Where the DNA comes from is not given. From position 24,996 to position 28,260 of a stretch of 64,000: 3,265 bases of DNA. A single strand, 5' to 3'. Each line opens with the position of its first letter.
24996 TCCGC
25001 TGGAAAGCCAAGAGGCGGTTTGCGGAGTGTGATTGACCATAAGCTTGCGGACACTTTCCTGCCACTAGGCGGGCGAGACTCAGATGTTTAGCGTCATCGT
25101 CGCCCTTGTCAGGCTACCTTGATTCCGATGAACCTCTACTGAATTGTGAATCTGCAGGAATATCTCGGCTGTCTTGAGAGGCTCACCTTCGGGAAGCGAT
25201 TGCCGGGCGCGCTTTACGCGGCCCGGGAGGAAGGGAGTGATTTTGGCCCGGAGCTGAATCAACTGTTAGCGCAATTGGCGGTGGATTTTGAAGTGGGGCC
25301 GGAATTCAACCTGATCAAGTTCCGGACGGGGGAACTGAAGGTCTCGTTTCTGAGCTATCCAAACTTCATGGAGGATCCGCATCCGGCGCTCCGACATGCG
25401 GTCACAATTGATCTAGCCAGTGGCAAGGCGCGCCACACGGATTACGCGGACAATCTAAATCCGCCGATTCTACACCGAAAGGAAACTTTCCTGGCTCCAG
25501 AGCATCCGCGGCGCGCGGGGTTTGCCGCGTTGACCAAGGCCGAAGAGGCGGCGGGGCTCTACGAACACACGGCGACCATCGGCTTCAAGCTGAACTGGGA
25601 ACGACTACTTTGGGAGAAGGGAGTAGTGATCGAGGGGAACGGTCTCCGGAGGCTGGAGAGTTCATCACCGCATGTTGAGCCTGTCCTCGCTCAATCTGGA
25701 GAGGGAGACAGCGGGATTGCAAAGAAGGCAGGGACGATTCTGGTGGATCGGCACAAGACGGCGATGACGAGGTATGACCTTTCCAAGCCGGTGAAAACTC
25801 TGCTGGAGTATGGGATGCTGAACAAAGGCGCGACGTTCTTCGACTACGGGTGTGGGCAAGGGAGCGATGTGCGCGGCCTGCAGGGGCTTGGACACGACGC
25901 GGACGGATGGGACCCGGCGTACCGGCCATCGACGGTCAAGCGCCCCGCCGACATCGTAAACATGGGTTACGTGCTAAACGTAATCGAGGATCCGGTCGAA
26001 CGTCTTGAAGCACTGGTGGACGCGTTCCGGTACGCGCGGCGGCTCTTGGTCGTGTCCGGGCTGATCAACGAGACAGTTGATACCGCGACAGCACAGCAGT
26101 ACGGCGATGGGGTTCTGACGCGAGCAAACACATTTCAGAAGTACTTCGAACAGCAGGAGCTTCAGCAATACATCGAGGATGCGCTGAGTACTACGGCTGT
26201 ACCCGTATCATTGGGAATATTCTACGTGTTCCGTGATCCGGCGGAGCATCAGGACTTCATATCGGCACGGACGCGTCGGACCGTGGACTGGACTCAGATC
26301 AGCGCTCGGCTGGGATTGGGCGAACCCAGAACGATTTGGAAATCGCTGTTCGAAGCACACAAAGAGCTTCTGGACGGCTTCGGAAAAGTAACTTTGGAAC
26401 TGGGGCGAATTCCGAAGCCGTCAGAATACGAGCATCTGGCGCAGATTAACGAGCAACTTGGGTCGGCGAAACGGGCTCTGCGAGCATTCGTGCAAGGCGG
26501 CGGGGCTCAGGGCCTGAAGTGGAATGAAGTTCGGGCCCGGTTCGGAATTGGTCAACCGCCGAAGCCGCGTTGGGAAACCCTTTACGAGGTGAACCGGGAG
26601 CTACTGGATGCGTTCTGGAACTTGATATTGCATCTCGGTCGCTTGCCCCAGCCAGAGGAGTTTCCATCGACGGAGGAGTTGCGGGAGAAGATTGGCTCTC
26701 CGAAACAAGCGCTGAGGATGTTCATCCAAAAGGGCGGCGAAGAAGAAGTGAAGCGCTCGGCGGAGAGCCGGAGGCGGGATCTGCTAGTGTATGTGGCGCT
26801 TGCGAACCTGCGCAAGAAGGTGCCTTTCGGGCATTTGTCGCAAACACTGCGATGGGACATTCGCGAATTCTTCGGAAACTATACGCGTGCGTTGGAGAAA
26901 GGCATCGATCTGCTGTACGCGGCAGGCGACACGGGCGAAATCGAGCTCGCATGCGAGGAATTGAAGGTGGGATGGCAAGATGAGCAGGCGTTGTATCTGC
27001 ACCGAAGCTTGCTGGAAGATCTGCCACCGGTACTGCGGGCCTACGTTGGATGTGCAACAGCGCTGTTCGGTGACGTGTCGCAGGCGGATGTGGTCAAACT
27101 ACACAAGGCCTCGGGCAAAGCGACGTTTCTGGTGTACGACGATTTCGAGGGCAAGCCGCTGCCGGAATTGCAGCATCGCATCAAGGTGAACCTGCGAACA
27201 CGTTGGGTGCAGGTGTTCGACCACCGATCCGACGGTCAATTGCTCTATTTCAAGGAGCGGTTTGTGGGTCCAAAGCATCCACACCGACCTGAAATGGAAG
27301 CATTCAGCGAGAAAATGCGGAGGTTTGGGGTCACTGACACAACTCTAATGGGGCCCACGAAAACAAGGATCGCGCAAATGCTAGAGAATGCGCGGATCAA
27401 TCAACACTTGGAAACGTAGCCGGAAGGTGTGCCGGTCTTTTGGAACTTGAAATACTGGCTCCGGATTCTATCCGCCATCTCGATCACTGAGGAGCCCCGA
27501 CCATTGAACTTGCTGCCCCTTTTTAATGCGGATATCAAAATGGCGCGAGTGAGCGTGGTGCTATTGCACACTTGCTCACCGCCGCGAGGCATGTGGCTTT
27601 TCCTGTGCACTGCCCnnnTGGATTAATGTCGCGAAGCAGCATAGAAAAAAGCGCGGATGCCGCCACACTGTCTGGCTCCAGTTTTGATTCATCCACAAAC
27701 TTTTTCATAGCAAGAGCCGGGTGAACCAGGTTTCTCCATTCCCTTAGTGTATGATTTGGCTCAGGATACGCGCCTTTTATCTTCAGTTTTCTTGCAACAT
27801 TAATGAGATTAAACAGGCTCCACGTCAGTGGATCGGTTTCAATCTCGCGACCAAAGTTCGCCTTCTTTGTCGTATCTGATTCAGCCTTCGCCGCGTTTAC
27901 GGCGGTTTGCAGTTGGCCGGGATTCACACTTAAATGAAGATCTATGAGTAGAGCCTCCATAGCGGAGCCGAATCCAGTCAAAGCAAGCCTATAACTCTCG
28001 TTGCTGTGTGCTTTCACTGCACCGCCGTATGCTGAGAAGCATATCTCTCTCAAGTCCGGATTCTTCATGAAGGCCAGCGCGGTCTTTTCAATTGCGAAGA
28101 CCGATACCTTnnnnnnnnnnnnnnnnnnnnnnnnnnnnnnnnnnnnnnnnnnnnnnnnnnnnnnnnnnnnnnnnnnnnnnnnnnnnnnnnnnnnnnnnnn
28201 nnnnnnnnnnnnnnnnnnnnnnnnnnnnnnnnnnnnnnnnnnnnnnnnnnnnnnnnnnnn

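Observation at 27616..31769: Two paralogous STAND-like P-loop proteins (876 aa and 508 aa) coupled to the cysteine desulfurase at the operon tail: candidate new effector/sensor pair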

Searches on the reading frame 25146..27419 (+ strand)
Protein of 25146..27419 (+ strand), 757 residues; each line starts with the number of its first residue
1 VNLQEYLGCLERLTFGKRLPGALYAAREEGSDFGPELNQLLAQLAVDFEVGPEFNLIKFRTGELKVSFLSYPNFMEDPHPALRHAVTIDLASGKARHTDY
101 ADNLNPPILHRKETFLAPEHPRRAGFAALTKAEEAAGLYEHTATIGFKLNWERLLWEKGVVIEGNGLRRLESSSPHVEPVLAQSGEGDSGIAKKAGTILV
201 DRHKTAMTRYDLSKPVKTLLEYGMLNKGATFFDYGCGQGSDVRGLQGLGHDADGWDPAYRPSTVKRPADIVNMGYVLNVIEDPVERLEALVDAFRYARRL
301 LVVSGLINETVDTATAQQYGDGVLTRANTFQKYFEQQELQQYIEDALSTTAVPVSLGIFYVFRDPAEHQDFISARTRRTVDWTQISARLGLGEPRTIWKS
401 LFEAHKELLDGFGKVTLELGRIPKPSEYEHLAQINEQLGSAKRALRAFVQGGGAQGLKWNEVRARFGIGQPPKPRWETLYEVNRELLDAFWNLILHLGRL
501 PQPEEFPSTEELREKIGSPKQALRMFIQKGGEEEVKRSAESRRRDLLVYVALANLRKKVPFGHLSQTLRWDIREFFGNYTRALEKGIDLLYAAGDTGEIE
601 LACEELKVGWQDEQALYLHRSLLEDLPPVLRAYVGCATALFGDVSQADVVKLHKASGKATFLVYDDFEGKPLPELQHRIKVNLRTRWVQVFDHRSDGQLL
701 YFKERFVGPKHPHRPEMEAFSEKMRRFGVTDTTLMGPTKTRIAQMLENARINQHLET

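Call 4: search_protein_families(library=pfam, proteins=[window:25146-27419:+], max_evalue=0.01)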
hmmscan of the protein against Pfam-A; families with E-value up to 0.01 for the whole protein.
window:25146-27419:+ (757 aa): 2 families
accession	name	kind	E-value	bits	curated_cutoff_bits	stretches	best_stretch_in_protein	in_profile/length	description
PF13489.12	Methyltransf_23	-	0.00051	20.2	27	1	209-344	6-155/164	Methyltransferase domain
PF18780.6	HNH_repeat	-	0.0034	18.1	26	0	406-447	4-50/54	Homing endonuclease associated repeat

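Call 7: search_protein_families(library=ncbifam, proteins=[window:25146-27419:+], max_evalue=0.01)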
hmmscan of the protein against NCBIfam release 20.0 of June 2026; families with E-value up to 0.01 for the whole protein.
window:25146-27419:+ (757 aa): 1 family
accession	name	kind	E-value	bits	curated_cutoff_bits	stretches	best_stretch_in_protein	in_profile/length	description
TIGR04096.1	dnd_rel_methyl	subfamily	9.6e-185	614.9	150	3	200-461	2-252/478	DNA phosphorothioation-associated putative methyltransferase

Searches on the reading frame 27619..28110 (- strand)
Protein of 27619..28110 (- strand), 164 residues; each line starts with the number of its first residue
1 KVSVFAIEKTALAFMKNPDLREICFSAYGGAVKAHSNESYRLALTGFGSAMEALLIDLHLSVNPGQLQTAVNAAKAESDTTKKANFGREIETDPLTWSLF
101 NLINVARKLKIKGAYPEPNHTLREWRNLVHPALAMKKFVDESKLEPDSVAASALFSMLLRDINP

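Call 40: search_protein_families(library=pfam, alignment_id=A3, max_evalue=1)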
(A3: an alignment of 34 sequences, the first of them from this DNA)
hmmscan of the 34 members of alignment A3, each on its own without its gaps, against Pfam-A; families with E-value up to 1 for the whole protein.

A. member 1, seq(164 aa): 1 family
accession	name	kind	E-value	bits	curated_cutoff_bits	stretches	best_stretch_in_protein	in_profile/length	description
PF10994.13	DUF2817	-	0.18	11.7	23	1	27-86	183-243/341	Protein of unknown function (DUF2817)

B. families by the number of members that match (of 34 scanned): 12 families
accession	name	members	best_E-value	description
PF13643.11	DUF4145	4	0.036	Domain of unknown function (DUF4145)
PF23430.1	DUF7117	2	0.074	Family of unknown function (DUF7117)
PF19982.4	DUF6418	1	0.012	Family of unknown function (DUF6418)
PF17754.6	TetR_C_14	1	0.023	MftR C-terminal domain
PF25612.1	DUF7940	1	0.12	Family of unknown function (DUF7940)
PF07575.19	Nucleopor_Nup85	1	0.13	Nup85 Nucleoporin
PF06988.16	NifT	1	0.14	NifT/FixU protein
PF20182.3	DUF6545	1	0.17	Family of unknown function (DUF6545)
PF10994.13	DUF2817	1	0.18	Protein of unknown function (DUF2817)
PF21963.2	TcdA1_RBD_2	1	0.27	TcdA1, receptor binding domain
PF05577.18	Peptidase_S28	1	0.28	Serine carboxypeptidase S28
PF19795.4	DUF6279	1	0.3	Family of unknown function (DUF6279)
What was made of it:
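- On HEPN superfamily (DUF4145-like): Direct: 4 of 34 members hit PF13643, best E 0.036 (call 40).
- The direct Pfam match of B's C-terminus to DUF4145 is weak (4 of 34 members, best E 0.036; call 40).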

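Call 41: search_solved_structures(query=A3, max_evalue=10, show_alignments=3)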
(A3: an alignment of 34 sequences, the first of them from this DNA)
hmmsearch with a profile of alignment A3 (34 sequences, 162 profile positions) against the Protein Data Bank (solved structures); distinct sequences matched with E-value up to 10: 4.
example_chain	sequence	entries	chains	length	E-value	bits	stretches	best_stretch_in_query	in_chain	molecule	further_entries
1lxn_A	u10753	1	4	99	0.29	13.9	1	26-78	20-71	HYPOTHETICAL PROTEIN MTH1187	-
6jl2_A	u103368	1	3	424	0.65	12.7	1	124-146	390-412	Thermolabile hemolysin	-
8s9l_A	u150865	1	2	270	1.4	11.7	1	33-64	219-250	Serine protease FAM111A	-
8s9k_A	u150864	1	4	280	1.5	11.6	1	33-64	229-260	Serine protease FAM111A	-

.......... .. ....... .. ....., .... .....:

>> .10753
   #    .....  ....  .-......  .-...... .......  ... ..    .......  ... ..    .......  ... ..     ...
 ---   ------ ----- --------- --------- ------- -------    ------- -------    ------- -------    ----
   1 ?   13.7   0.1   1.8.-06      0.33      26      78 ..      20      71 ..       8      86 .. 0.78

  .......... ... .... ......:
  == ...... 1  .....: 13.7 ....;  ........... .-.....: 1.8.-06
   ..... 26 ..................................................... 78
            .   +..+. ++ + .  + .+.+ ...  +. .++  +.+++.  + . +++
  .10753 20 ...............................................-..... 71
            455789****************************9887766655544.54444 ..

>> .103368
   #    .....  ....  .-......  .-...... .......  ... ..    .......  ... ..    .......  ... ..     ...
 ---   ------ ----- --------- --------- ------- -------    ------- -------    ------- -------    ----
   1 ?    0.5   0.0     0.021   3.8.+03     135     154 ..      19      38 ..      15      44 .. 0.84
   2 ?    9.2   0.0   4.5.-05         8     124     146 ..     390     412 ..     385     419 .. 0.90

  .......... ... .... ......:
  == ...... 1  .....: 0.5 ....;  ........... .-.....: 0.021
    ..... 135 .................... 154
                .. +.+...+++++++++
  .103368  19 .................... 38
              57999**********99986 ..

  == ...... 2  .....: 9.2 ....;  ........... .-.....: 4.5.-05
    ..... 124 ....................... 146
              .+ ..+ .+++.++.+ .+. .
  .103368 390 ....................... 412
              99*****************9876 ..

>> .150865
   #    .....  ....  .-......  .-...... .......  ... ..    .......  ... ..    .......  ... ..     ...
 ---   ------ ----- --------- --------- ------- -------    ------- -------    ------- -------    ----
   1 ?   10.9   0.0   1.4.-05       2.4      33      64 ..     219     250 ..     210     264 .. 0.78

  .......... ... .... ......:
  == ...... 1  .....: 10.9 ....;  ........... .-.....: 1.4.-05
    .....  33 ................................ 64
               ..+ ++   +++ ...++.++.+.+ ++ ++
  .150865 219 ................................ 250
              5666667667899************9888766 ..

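Call 52: find_homologous_proteins(query=A3, max_evalue=0.1)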
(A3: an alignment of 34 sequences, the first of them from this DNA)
Query A3 (34 sequences) (164 aa, profile of the alignment): 94 proteins with E <= 0.1 among 3495 candidates.
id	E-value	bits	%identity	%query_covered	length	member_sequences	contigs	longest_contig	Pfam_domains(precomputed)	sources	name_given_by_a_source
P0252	2.4e-60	221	59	99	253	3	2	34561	-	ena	-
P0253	5.7e-58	213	62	99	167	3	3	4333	-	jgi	jgi:hypothetical protein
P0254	5.3e-57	210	62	91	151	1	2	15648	-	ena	-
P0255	2.4e-51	191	32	95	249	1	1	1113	-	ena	-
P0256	2.7e-51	191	38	96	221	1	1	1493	-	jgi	jgi:hypothetical protein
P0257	1.1e-37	147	63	65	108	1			-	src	-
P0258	9.0e-36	141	97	70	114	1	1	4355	-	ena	-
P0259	9.6e-6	43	26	77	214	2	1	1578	-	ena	-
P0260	1.1e-5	43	32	71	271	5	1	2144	-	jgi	-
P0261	1.4e-5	43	32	71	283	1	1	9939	-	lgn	-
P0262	1.6e-5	42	32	51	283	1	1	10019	PF13643.12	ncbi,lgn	-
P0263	2.7e-5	42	31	71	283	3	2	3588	-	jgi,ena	jgi:hypothetical protein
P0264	2.8e-5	42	30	71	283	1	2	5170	-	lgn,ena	-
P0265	3.7e-5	41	32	57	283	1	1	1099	-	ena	-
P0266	3.7e-5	41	30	71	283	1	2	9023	-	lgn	-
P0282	1.0e-4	40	45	24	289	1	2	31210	PF13643.12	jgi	jgi:hypothetical protein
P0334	2.6e-2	32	27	68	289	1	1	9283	PF13643.12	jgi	jgi:hypothetical protein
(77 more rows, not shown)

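Call 56: search_protein_families(library=pfam, alignment_id=A4, max_evalue=0.1)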
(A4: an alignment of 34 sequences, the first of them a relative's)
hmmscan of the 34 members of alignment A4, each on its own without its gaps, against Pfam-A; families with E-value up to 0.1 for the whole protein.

A. member 1, P0262 (283 aa): 2 families
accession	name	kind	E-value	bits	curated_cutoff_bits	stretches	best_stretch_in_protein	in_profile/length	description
PF13643.11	DUF4145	-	2.6e-05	24.6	23.1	1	159-250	2-71/88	Domain of unknown function (DUF4145)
PF23886.1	DUF7239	-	0.057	14.1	24.6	1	204-261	4-61/112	Family of unknown function (DUF7239)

B. families by the number of members that match (of 34 scanned): 8 families
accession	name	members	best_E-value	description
PF13643.11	DUF4145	24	1.2e-05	Domain of unknown function (DUF4145)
PF14176.11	YxiJ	2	0.05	YxiJ-like protein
PF22177.2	PBP1_XylR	1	0.022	XylR N-terminal domain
PF22794.1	jr-ZPR1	1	0.038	ZPR1 jelly-roll domain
PF02119.21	FlgI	1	0.049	Flagellar P-ring protein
PF23886.1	DUF7239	1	0.057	Family of unknown function (DUF7239)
PF18860.6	AbiJ_NTD3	1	0.058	AbiJ N-terminal domain 3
PF18733.6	HEPN_LA2681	1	0.075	LA2681-like HEPN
